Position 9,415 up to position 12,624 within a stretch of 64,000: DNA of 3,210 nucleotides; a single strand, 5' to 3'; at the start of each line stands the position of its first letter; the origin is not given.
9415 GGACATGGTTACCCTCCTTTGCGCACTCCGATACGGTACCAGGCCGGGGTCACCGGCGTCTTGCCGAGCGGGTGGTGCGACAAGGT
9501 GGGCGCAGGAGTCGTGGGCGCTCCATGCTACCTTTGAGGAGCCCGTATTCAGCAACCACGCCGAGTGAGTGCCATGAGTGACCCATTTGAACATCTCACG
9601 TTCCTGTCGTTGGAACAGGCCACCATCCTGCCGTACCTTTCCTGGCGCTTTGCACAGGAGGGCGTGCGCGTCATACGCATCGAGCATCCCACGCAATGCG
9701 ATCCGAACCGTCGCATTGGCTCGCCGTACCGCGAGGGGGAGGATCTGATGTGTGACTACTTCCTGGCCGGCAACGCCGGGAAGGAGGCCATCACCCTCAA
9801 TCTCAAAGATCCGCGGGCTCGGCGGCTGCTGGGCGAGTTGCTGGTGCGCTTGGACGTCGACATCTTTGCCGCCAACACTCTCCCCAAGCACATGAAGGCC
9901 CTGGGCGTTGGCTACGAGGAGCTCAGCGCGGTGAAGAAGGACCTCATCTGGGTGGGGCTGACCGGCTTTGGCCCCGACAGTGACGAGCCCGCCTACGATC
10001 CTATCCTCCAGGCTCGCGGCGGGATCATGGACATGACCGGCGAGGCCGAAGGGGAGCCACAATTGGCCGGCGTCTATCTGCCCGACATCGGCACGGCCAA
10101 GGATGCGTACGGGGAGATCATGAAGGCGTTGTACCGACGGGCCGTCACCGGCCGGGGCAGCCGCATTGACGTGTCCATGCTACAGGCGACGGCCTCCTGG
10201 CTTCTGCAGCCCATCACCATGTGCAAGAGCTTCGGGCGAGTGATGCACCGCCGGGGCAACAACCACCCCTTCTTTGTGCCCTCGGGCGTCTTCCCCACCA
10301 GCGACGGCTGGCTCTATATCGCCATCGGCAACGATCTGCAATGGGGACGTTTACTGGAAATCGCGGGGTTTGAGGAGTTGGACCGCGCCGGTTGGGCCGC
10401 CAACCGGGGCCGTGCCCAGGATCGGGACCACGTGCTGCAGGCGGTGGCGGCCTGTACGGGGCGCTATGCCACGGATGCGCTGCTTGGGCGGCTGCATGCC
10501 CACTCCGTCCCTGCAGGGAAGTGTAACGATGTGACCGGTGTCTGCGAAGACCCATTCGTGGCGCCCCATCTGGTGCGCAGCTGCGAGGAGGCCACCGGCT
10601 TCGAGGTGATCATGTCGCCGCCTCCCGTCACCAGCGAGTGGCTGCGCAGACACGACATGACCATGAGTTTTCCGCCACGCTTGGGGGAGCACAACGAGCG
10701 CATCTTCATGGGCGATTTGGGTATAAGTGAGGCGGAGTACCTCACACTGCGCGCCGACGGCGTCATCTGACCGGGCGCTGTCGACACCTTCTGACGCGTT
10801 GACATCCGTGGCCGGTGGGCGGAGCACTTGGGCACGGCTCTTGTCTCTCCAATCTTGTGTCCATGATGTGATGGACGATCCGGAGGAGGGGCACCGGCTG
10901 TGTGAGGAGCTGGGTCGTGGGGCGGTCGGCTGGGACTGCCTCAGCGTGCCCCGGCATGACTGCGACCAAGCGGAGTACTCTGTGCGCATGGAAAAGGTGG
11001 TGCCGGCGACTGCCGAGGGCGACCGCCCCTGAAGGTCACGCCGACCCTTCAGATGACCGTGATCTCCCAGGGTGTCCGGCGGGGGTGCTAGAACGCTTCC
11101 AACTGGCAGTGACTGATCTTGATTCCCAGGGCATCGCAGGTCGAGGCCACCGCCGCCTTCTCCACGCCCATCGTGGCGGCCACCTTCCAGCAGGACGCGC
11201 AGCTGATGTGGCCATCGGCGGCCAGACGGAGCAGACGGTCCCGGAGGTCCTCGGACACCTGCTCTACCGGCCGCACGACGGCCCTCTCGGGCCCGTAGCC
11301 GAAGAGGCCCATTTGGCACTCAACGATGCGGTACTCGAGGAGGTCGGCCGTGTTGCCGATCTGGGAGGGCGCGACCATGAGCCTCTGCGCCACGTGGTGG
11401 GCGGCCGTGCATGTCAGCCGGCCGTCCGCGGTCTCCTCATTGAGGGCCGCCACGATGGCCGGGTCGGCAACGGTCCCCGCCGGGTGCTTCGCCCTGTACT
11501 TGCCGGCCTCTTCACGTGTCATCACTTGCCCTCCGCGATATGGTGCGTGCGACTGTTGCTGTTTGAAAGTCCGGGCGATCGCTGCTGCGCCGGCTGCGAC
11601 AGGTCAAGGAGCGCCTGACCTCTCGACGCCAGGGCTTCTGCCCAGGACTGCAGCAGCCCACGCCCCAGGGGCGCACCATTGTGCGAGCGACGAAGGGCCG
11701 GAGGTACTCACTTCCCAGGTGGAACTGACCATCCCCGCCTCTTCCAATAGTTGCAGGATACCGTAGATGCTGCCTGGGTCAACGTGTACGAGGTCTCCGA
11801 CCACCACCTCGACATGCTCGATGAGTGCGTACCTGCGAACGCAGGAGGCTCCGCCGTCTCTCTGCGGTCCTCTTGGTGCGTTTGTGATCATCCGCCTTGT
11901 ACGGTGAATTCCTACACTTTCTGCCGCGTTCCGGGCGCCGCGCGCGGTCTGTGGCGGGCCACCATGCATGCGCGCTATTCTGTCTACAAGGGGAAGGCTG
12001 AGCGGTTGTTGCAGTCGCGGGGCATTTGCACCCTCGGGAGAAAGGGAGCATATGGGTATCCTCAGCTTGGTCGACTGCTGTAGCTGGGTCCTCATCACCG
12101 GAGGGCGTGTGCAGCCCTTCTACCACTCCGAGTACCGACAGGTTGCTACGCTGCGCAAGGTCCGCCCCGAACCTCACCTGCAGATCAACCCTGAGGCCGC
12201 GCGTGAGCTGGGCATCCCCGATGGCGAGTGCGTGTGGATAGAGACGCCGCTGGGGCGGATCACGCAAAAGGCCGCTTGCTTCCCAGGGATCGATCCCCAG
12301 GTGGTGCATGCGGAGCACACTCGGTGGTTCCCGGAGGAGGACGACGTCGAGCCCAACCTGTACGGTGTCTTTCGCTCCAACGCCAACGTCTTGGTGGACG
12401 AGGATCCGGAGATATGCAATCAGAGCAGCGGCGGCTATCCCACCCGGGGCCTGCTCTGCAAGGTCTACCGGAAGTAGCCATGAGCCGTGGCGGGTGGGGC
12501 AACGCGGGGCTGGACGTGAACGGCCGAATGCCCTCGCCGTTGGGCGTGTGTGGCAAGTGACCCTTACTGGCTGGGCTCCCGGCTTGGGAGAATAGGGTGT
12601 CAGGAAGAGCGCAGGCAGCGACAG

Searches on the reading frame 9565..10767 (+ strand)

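Call 8: search_protein_families(library=pfam, proteins=[window:9565-10767:+], max_evalue=0.01)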
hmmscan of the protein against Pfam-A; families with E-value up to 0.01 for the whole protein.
window:9565-10767:+ (401 aa): 1 family
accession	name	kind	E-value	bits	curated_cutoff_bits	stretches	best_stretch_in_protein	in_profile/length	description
PF02515.22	CoA_transf_3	-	5.9e-71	240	23.3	1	14-377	7-366/366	CoA-transferase family III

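Call 45: search_protein_families(library=ncbifam, proteins=[window:9565-10767:+], max_evalue=0.001)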
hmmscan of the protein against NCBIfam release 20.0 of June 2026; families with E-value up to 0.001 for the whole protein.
window:9565-10767:+ (401 aa): 7 families
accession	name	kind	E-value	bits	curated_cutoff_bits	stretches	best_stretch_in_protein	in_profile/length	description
NF052585.1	SucGlutTfsCaiB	equivalog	1.6e-53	181.7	750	1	13-381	13-385/394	succinate--glutarate CoA-transferase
NF008511.0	PRK11430.1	equivalog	7.8e-44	150.3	522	1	6-328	8-328/381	CoA:oxalate CoA-transferase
NF041294.1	Scnl_mescCoAtase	equivalog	6.7e-38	130.8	700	1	9-333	5-332/381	succinyl-CoA:mesaconate CoA-transferase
NF003809.0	PRK05398.1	subfamily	2.7e-32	111.8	442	2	30-208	27-203/416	formyl-CoA transferase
TIGR03253.1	oxalate_frc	equivalog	1.8e-28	99.4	504.2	1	32-208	28-202/416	formyl-CoA transferase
TIGR04253.1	mesacon_CoA_iso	equivalog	2.7e-10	39.8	725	1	64-400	55-399/403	2-methylfumaryl-CoA isomerase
NF002914.1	PRK03525.1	equivalog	8.9e-10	38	413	1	74-272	65-265/400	L-carnitine CoA-transferase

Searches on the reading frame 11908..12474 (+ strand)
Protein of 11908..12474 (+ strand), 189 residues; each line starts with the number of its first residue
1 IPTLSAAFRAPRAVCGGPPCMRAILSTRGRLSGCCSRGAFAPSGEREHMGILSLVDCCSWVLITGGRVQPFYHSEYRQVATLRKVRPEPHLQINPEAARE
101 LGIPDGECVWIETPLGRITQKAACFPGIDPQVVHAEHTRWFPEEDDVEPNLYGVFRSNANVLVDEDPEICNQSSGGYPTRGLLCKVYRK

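Call 8: search_protein_families(library=pfam, proteins=[window:11908-12474:+], max_evalue=0.01)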
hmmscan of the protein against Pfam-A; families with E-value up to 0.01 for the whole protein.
window:11908-12474:+ (189 aa): 1 family
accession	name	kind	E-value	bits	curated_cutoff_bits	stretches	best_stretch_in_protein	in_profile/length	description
PF01568.27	Molydop_binding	-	5.4e-16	59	26.8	1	63-166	3-96/110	Molydopterin dinucleotide binding domain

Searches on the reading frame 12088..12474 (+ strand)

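Call 45: search_protein_families(library=ncbifam, proteins=[window:12088-12474:+], max_evalue=0.001)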
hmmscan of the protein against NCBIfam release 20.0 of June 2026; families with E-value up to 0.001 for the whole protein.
window:12088-12474:+ (129 aa): 6 families
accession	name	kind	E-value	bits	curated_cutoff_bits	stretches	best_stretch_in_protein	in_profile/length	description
TIGR01591.1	Fdh-alpha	equivalog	1.3e-08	33.4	666.25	1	2-76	564-640/672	formate dehydrogenase subunit alpha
TIGR03479.1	DMSO_red_II_alp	subfamily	9.7e-07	27.2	984.75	1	13-78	794-860/913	molybdopterin-dependent oxidoreductase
TIGR02166.1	dmsA_ynfE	subfamily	2.9e-06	25.6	777.7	1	11-85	685-759/794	DMSO/selenate family reductase complex A subunit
NF011567.1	PRK14991.1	equivalog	2.2e-05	22.4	1750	1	17-78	895-956/1022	tetrathionate reductase subunit TtrA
NF047855.1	AssmNtatRedNasC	equivalog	7.4e-05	21.2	1100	1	2-72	597-669/708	assimilatory nitrate reductase catalytic subunit NasC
TIGR00509.1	bisC_fam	subfamily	0.00039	18.8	1017.55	1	17-106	645-733/772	molybdopterin guanine dinucleotide-containing S/N-oxide reductase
